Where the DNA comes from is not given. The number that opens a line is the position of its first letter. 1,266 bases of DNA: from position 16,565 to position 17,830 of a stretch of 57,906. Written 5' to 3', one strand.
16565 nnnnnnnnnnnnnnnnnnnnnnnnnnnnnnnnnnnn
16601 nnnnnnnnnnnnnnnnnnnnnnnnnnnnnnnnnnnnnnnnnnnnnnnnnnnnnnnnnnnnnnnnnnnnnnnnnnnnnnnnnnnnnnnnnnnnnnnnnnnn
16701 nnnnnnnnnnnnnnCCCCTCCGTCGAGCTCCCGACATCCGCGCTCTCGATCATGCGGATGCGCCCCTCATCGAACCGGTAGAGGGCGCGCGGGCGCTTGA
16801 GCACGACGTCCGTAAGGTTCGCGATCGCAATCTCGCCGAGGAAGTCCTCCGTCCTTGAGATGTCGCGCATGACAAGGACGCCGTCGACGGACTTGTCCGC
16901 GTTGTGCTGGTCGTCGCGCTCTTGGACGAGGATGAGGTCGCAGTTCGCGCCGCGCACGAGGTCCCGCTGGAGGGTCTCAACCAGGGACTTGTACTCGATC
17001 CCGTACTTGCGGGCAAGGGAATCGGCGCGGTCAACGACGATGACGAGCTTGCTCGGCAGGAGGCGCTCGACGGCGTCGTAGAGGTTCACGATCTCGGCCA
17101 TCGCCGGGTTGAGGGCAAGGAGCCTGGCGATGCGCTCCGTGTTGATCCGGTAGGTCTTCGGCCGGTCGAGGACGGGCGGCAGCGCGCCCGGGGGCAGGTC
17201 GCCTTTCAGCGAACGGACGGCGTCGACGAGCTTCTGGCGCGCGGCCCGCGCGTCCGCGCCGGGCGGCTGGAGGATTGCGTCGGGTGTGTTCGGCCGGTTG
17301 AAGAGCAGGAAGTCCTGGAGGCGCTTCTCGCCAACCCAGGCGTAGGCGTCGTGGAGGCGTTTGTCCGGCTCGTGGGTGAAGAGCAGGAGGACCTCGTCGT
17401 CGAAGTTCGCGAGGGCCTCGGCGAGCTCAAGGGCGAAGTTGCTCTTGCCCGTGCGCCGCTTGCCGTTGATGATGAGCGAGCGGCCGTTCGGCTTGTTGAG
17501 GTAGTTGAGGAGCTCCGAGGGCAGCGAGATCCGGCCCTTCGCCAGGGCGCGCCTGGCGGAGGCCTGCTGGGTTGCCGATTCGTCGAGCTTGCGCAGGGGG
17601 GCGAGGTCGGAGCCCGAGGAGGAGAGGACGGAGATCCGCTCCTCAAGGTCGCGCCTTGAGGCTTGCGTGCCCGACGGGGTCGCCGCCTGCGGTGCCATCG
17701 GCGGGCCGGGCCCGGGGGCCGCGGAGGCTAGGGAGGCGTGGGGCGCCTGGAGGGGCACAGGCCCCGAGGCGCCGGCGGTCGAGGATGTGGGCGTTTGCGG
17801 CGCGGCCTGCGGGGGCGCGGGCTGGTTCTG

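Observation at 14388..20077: Tandem giant coiled-coil proteins, each capped by a RecA/KaiC-type P-loop domain: candidate undescribed archaeal filament- or tether-ATPase pair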

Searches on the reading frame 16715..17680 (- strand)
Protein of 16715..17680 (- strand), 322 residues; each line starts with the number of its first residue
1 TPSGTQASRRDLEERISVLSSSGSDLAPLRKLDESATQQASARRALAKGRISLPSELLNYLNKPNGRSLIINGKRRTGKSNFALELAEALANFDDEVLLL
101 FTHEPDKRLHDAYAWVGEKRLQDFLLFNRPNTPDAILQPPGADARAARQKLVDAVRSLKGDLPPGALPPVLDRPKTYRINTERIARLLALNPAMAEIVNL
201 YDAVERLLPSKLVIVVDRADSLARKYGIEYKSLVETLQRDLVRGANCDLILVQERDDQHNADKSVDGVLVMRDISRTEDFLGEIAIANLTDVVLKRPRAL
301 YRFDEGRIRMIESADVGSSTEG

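Call 7: find_homologous_proteins(query=window:16715-17680:-, max_evalue=0.001)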
Query window:16715-17680:- (322 aa): 5 proteins with E <= 0.001 among 8000 candidates.
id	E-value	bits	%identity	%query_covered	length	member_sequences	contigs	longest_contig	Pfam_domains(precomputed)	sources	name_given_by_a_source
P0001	9.6e-184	628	90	100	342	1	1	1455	PF07088.17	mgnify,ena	mgnify:CR=1 FL=1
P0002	5.6e-158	543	79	97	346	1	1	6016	-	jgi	jgi:KaiC/GvpD/RAD55 family RecA-like ATPase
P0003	4.9e-153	527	77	96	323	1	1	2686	PF07088.17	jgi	jgi:hypothetical protein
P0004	4.9e-125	435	65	94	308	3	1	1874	-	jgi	jgi:hypothetical protein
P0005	9.7e-92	326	66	72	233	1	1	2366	-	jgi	jgi:hypothetical protein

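Call 11: find_encoding_contigs(protein=P0002, flank=10000, max_places=3)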
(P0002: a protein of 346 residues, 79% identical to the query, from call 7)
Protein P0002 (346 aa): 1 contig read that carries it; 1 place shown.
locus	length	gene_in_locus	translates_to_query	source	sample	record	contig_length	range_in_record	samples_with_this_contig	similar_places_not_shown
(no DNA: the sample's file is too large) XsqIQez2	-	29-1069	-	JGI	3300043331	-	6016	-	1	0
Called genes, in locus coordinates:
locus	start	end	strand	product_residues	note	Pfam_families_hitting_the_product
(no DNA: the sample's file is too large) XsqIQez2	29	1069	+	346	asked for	-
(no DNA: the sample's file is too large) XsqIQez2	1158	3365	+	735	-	PF05625:PAXNEB (faint), PF06745:ATPase, PF24336:DUF7504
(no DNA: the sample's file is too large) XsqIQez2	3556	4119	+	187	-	PF00352:TBP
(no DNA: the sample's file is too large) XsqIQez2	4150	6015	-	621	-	?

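Call 16: search_solved_structures(query=window:16715-17680:-, max_evalue=10, show_alignments=2)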
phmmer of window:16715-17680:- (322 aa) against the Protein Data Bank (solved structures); distinct sequences matched with E-value up to 10: 43.
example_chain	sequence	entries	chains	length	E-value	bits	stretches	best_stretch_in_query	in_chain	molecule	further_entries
9ofh_A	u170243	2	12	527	0.026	17.1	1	39-135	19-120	Circadian clock oscillator protein KaiC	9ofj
3k0c_A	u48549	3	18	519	0.03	16.9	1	40-135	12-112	Circadian clock protein kinase KaiC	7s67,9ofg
4dug_A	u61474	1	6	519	0.03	16.9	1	40-135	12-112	Circadian clock protein kinase kaiC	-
3k0a_A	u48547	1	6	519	0.03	16.9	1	40-135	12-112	Circadian clock protein kinase KaiC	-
3k0f_A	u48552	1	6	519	0.03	16.9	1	40-135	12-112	Circadian clock protein kinase KaiC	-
7dye_A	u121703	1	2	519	0.03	16.9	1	40-135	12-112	Circadian clock protein kinase KaiC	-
7dyi_A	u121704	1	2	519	0.03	16.9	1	40-135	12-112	Circadian clock protein kinase KaiC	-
8wve_A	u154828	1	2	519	0.03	16.9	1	40-135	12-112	Circadian clock oscillator protein KaiC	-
1u9i_A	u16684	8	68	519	0.03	16.9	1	40-135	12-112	KaiC | Circadian clock protein kinase kaiC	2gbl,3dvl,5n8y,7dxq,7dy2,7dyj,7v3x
3k0e_A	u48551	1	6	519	0.03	16.9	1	40-135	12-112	Circadian clock protein kinase KaiC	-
7dyk_A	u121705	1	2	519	0.03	16.9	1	40-135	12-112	Circadian clock protein kinase KaiC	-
7wdc_A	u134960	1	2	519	0.03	16.9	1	40-135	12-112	Circadian clock protein kinase KaiC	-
3jzm_A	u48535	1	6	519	0.03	16.9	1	40-135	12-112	Circadian clock protein kinase kaiC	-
7s65_A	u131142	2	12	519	0.03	16.9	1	40-135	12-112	Circadian clock protein kinase KaiC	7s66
3k09_A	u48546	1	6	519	0.03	16.9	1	40-135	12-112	Circadian clock protein kinase kaiC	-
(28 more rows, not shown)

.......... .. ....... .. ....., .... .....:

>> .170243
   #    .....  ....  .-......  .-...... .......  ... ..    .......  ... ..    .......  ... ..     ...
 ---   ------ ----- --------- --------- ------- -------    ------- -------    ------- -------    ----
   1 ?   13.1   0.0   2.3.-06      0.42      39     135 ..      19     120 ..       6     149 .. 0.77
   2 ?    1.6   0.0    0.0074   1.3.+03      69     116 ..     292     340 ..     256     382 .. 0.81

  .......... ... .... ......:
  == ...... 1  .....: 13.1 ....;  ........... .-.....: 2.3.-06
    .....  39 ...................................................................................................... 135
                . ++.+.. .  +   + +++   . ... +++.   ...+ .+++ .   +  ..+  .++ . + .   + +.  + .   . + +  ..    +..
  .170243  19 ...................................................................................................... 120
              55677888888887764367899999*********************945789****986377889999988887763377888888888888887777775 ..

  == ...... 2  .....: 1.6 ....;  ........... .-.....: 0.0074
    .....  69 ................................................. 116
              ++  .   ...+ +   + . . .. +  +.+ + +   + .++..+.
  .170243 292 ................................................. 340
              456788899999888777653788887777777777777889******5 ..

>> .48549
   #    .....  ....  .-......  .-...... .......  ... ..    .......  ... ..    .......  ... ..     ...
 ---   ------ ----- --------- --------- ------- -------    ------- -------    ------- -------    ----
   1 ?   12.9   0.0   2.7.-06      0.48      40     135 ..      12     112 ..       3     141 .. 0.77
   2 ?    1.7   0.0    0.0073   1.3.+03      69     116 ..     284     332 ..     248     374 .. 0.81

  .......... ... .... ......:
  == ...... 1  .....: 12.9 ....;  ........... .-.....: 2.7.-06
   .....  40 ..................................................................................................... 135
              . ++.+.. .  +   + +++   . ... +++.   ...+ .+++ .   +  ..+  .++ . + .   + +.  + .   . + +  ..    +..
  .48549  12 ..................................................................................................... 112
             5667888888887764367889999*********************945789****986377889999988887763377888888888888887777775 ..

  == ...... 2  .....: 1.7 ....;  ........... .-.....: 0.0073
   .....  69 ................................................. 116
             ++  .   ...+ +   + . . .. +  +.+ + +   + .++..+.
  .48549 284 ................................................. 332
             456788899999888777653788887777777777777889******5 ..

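Call 33: search_protein_representatives(alignment_id=A2)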
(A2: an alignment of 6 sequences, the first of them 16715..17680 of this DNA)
Query: 6 sequences, 322 profile positions. Proteins with E-value up to 0.001 (for the whole library): 182; up to 1e-10: 89; up to 1e-30: 5. The best 150 are listed.
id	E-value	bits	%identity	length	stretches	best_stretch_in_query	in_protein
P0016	2.8e-189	644.2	-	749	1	1-322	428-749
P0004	1.1e-171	586.4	-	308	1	16-322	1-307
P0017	1.2e-164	563.3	-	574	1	3-322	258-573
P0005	5.9e-130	449.2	-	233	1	90-322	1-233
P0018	1.8e-32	128.9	-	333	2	180-311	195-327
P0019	3.3e-28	114.9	-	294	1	52-312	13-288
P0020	4.5e-28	114.4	-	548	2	190-311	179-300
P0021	1.0e-25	106.7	-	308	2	185-317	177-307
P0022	1.4e-24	102.9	-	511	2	196-312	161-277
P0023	5.1e-24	101.1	-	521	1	52-312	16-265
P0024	7.1e-24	100.6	-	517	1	53-273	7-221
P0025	8.5e-24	100.4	-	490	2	193-311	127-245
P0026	6.5e-23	97.5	-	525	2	189-313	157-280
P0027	1.5e-22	96.3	-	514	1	51-309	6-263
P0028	7.3e-22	94.0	-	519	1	49-274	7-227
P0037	6.3e-20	87.7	-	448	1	12-272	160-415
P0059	3.8e-16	75.3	-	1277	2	170-305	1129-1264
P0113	8.4e-09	51.1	-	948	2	182-291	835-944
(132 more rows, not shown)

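Call 34: search_protein_families(library=pfam, proteins=[P0018, P0019, P0020, P0022, P0023, P0024, P0027, P0059, P0113, P0037], max_evalue=0.01)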
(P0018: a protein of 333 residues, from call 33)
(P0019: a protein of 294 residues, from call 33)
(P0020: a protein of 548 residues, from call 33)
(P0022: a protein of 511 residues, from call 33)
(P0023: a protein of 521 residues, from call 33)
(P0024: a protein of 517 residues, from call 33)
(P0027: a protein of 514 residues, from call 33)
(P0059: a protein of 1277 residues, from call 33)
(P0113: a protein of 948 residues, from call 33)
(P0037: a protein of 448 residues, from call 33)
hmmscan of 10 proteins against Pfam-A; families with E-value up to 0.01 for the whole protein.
P0018 (333 aa): 4 families
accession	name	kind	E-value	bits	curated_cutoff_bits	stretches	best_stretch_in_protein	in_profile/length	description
PF07088.17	GvpD_P-loop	-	1.8e-09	38.2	24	1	109-295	3-180/189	GvpD gas vesicle protein, P-loop domain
PF00004.35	AAA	-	7.1e-05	23.7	21.2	1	120-267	2-105/131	ATPase family associated with various cellular activities (AAA)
PF13173.12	AAA_14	-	0.00062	20.2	27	1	119-167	5-56/129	AAA domain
PF06745.19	ATPase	-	0.0012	18.7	26.6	1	114-320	17-220/231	KaiC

P0019 (294 aa): 5 families
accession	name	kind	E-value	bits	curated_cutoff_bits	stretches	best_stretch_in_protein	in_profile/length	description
PF07088.17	GvpD_P-loop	-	2.2e-11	44.4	24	1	20-76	3-57/189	GvpD gas vesicle protein, P-loop domain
PF01637.24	ATPase_2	-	0.0022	18.3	33.2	1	16-78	9-69/225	ATPase domain predominantly from Archaea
PF13173.12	AAA_14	-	0.0026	18.2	27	1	28-62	3-37/129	AAA domain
PF00004.35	AAA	-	0.0043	17.9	21.2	0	32-88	3-51/131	ATPase family associated with various cellular activities (AAA)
PF13191.12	AAA_16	-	0.0059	17.5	32.6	0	23-135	21-129/167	AAA ATPase domain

P0020 (548 aa): 5 families
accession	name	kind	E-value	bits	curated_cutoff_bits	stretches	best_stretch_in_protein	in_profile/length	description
PF07088.17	GvpD_P-loop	-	2.6e-20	73.6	24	2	24-77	2-55/189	GvpD gas vesicle protein, P-loop domain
PF06745.19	ATPase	-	4.9e-13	49.4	26.6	1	201-292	121-219/231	KaiC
PF20440.3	GvpD_bR2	-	1.2e-09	38.4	27.9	1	313-383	1-70/254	GvpD basic region 2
PF13191.12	AAA_16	-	0.00052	21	32.6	1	30-118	22-116/167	AAA ATPase domain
PF25199.1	nSTAND_NTPase5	-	0.01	16.1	34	0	25-68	34-78/145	Novel STAND NTPase 5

P0022 (511 aa): 10 families
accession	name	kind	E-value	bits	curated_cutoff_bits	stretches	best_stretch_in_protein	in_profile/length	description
PF07088.17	GvpD_P-loop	-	6.8e-19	68.9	24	1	27-247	4-181/189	GvpD gas vesicle protein, P-loop domain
PF06745.19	ATPase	-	1.7e-11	44.4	26.6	1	176-277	120-228/231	KaiC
PF13191.12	AAA_16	-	1.2e-05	26.4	32.6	1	30-77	21-67/167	AAA ATPase domain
PF07728.20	AAA_5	-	0.00093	19.7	22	1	36-69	2-35/139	AAA domain (dynein-related subfamily)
PF20720.3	nSTAND3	-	0.0018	18.4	27.2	1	34-72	18-56/155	Novel STAND NTPase 3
PF01078.27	Mg_chelatase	-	0.0024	17.7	20.3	1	31-66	20-55/207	Magnesium chelatase, subunit ChlI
PF25199.1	nSTAND_NTPase5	-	0.0028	17.9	34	0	30-62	38-69/145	Novel STAND NTPase 5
PF06068.19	TIP49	-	0.0044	16.7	23.8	1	32-65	49-82/347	TIP49 P-loop domain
PF05729.18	NACHT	-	0.0049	17.2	26.7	0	36-62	3-29/167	NACHT domain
PF09848.15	SLFN-g3_helicase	-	0.0052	16.5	24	1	36-67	4-38/354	Schlafen group 3, DNA/RNA helicase domain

P0023 (521 aa): 13 families
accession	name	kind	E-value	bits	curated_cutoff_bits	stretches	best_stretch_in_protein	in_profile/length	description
PF07088.17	GvpD_P-loop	-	1e-21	78.1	24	1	22-239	2-188/189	GvpD gas vesicle protein, P-loop domain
PF06745.19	ATPase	-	4.4e-18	65.9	26.6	1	30-255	19-218/231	KaiC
PF20440.3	GvpD_bR2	-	1.5e-11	44.7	27.9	1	278-512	2-245/254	GvpD basic region 2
PF00004.35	AAA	-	1.9e-05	25.6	21.2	1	34-206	2-108/131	ATPase family associated with various cellular activities (AAA)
PF13191.12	AAA_16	-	2.3e-05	25.4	32.6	1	28-192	22-157/167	AAA ATPase domain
PF24883.2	NPHP3_N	-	2.9e-05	24.7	24.8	1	27-204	18-160/164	Nephrocystin 3, N-terminal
PF13401.12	AAA_22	-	0.00015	22.6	27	1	29-205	4-121/130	AAA domain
PF13238.12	AAA_18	-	0.00095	20.1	29.4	1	34-104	2-67/128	AAA domain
PF05729.18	NACHT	-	0.0015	18.8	26.7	0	32-55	2-25/167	NACHT domain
PF09848.15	SLFN-g3_helicase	-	0.0017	18.1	24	1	33-63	4-34/354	Schlafen group 3, DNA/RNA helicase domain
PF05625.17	PAXNEB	-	0.0027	17.2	28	1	294-318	19-43/366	PAXNEB protein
PF13173.12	AAA_14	-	0.003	18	27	0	31-76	3-48/129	AAA domain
PF25199.1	nSTAND_NTPase5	-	0.0032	17.7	34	0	18-81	29-92/145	Novel STAND NTPase 5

P0024 (517 aa): 4 families
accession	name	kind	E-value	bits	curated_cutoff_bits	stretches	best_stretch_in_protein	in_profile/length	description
PF07088.17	GvpD_P-loop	-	4.6e-20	72.7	24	2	13-66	3-56/189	GvpD gas vesicle protein, P-loop domain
PF06745.19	ATPase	-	2.6e-15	56.9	26.6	2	153-253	115-221/231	KaiC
PF20440.3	GvpD_bR2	-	8.6e-09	35.7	27.9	1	287-346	7-66/254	GvpD basic region 2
PF05625.17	PAXNEB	-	0.0098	15.4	28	0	292-319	19-46/366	PAXNEB protein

P0027 (514 aa): 6 families
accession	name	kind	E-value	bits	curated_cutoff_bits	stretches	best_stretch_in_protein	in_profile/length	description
PF07088.17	GvpD_P-loop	-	9.9e-17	61.9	24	2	14-67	3-56/189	GvpD gas vesicle protein, P-loop domain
PF06745.19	ATPase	-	6.4e-09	36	26.6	1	164-258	120-220/231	KaiC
PF13401.12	AAA_22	-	0.00012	22.8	27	1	22-211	6-126/130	AAA domain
PF05729.18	NACHT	-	0.0012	19.2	26.7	0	24-47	3-26/167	NACHT domain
PF24883.2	NPHP3_N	-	0.0032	18.1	24.8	0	22-47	23-48/164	Nephrocystin 3, N-terminal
PF06068.19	TIP49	-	0.0075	15.9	23.8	0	21-47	50-76/347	TIP49 P-loop domain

P0059 (1277 aa): 4 families
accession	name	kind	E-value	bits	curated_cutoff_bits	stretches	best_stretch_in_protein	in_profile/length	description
PF07088.17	GvpD_P-loop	-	6.5e-08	33.1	24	1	1044-1238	2-179/189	GvpD gas vesicle protein, P-loop domain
PF19111.5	DUF5798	-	0.00023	21.8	27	1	678-738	3-63/89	Family of unknown function (DUF5798)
PF08614.16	ATG16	-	0.0016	19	33.7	0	588-666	77-155/200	Autophagy protein 16 (ATG16)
PF19220.6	Rod_CreS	-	0.0059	16.1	100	1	199-311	5-117/359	Crescentin, rod domain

P0113 (948 aa): 0 families

P0037 (448 aa): 9 families
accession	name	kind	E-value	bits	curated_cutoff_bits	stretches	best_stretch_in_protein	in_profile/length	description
PF07088.17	GvpD_P-loop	-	3.1e-17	63.5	24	1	208-427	5-186/189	GvpD gas vesicle protein, P-loop domain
PF06745.19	ATPase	-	6.1e-09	36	26.6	1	332-436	99-209/231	KaiC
PF25199.1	nSTAND_NTPase5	-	6.3e-06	26.5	34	1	197-265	25-93/145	Novel STAND NTPase 5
PF01637.24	ATPase_2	-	8e-05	23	33.2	1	202-318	9-79/225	ATPase domain predominantly from Archaea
PF13191.12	AAA_16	-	0.00075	20.5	32.6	1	207-368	15-143/167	AAA ATPase domain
PF05729.18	NACHT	-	0.0013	19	26.7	0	216-232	3-19/167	NACHT domain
PF13173.12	AAA_14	-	0.0023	18.4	27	1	216-256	5-45/129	AAA domain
PF00158.32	Sigma54_activat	-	0.0081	16.3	20.2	0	37-92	96-151/168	Sigma-54 interaction domain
PF04665.18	Pox_A32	-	0.0095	15.9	22.8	0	216-261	16-60/242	Poxvirus A32 protein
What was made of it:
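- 16715..17587 (-): p1 C-terminal GvpD-type RecA/KaiC-fold P-loop domain (residues 831-1121). An exhaustive HMMER search finds 182 relatives, and 9 of the 10 relatives scanned against Pfam hit PF07088, mostly strongly (calls 33, 34).
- On GvpD_P-loop (PF07088) family: p1 C-domain: Of 10 scanned, 9 hit PF07088, at 33-78 bits (calls 33, 34).
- On GvpD proper (gas-vesicle regulator): Several of the roughly 500-aa relatives scanned do have that domain (P0020, P0023, P0024; call 34).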

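Call 35: predict_structure(alignment_id=A2)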
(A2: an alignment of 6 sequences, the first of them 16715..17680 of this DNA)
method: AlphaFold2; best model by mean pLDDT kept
length: 322 residues; sequences in the alignment: 6
mean_pLDDT: 41.7   pTM: 0.31
mean pLDDT of the five models: 41.7, 38.5, 38.3, 36.3, 35.1
residues with pLDDT >= 90: 0; 70-90: 0; 50-70: 42; < 50: 280
segments of 3 or more residues with pLDDT < 50: 1-9, 17-120, 122-141, 154-156, 158-215, 242-248, 252-310, 312-322
pLDDT, mean of each block of 10 residues (from residue 1): 39 49 41 37 29 34 33 35 43 45 44 44 49 45 51 47 40 37 44 46 47 50 56 55 48 42 27 30 30 39 43 38 28
secondary structure, 60 per line:
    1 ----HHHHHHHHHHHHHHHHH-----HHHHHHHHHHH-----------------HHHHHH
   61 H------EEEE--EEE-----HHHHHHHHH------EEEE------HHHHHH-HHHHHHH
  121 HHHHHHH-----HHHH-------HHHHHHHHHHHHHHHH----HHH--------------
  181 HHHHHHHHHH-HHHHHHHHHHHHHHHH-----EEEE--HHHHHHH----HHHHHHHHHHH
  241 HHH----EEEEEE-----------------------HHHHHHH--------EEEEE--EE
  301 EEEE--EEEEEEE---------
elements in order: H5-21 H27-37 H55-61 E68-71 E74-76 H82-90 E97-100 H107-112 H114-127 H133-136 H144-159 H181-190 H192-207 E213-216 H219-225 H230-243 E248-253 H277-283 E292-296 E299-304 E307-313
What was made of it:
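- Tried and rejected: AF2 of the p1 C-domain with only the six close homologues gave an unusable model (pLDDT 41.7; call 35).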

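Call 52: list_cluster_members(proteins=[P0018, P0019, P0020, P0022, P0023, P0024, P0027, P0037, P0059, P0113])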
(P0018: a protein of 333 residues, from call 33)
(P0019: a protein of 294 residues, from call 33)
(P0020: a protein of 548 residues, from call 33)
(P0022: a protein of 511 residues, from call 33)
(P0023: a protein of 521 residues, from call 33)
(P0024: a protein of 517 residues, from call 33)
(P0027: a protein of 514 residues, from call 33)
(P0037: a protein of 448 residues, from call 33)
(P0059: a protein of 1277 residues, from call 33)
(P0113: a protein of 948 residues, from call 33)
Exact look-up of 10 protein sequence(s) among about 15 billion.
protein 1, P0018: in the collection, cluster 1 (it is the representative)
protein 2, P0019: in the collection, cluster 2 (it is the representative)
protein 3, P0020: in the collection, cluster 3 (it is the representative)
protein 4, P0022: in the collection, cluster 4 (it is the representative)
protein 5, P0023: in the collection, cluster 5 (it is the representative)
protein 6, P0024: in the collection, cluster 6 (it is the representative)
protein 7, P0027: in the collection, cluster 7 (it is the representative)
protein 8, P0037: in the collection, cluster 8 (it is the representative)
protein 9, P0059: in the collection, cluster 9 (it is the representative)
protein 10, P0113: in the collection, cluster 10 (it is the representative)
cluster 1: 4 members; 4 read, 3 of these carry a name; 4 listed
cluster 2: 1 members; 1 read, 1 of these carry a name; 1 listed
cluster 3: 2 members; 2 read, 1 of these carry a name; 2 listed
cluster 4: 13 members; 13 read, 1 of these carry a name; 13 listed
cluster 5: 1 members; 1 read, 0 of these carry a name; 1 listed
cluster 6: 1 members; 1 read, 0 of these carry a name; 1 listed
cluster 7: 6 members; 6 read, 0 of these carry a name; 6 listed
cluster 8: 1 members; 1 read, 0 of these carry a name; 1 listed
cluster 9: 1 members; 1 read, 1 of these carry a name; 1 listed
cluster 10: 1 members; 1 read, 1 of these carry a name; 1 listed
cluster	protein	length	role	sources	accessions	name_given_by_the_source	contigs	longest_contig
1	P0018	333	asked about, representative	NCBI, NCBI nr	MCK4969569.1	MAG: hypothetical protein KAS77_03545, partial [Thermoplasmata archaeon] | hypothetical protein [Thermoplasmata archaeon]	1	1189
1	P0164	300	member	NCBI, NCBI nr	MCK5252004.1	MAG: hypothetical protein KAQ96_03610, partial [Thermoplasmata archaeon] | hypothetical protein [Thermoplasmata archaeon]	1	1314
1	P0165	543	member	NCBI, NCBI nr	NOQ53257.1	MAG: hypothetical protein GQ558_01480 [Thermoplasmata archaeon] | hypothetical protein [Thermoplasmata archaeon]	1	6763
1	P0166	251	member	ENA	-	-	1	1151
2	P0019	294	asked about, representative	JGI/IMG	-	KaiC/GvpD/RAD55 family RecA-like ATPase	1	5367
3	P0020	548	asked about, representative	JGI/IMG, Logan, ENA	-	-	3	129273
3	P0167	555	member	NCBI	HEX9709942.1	MAG TPA: gas vesicle protein GvpD P-loop domain-containing protein [Candidatus ...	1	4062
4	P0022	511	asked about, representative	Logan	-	-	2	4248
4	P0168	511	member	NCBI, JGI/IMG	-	KaiC/GvpD/RAD55 family RecA-like ATPase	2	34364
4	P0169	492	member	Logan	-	-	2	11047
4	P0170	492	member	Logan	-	-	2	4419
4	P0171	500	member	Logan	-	-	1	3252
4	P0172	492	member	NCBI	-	-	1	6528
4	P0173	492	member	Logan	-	-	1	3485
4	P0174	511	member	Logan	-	-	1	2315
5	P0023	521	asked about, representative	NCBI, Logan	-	-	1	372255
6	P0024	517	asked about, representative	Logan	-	-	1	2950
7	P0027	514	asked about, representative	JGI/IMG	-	-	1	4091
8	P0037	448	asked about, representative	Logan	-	-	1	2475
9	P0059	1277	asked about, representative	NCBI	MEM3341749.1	MAG: gas vesicle protein GvpD P-loop domain-containing protein [Thermoplasmata archaeon]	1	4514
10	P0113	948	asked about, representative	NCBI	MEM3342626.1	MAG: hypothetical protein QW728_08030, partial [Thermoplasmata archaeon]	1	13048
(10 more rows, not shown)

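Call 53: find_encoding_contigs(protein=P0113, flank=10000, max_places=2)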
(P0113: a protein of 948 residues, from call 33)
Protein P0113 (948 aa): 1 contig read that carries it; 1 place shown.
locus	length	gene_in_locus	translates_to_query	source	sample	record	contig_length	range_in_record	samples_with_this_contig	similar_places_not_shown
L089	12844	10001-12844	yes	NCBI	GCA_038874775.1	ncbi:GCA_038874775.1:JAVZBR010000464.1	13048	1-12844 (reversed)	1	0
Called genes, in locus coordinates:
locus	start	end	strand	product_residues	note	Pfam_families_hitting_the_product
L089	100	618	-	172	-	-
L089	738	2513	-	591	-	PF00795:CN_hydrolase, PF02540:NAD_synthase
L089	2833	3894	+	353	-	PF01087:GalP_UDP_transf, PF01230:HIT (faint), PF16285:DUF4931_N, PF16268:DUF4921, PF02744:GalP_UDP_tr_C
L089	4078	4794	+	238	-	PF06745:ATPase, PF13481:AAA_25 (weak)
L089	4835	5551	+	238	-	PF03796:DnaB_C (faint), PF06745:ATPase, PF13481:AAA_25 (weak), PF23442:DUF7125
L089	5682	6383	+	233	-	PF06745:ATPase, PF13481:AAA_25 (faint)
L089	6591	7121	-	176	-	PF00025:Arf, PF00071:Ras, PF08477:Roc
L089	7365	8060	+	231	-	PF01885:PTS_2-RNA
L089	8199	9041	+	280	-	PF00254:FKBP_C (faint), PF22199:FKBP26_IF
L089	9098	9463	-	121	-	PF04010:DUF357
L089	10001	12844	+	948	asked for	?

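Call 54: find_encoding_contigs(protein=P0165, flank=10000, max_places=2)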
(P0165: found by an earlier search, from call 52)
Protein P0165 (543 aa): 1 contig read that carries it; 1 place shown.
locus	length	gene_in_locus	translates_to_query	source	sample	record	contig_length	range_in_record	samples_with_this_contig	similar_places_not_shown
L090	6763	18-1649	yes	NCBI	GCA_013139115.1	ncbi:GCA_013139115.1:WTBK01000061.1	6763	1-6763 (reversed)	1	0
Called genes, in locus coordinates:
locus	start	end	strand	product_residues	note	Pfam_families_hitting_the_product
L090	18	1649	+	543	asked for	PF07088:GvpD_P-loop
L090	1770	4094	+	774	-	PF05625:PAXNEB (faint), PF06745:ATPase, PF24336:DUF7504, PF23365:DUF7090 (weak)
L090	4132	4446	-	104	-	-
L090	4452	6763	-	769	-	PF18072:FGAR-AT_linker, PF00586:AIRS, PF02769:AIRS_C, PF00586:AIRS, PF02769:AIRS_C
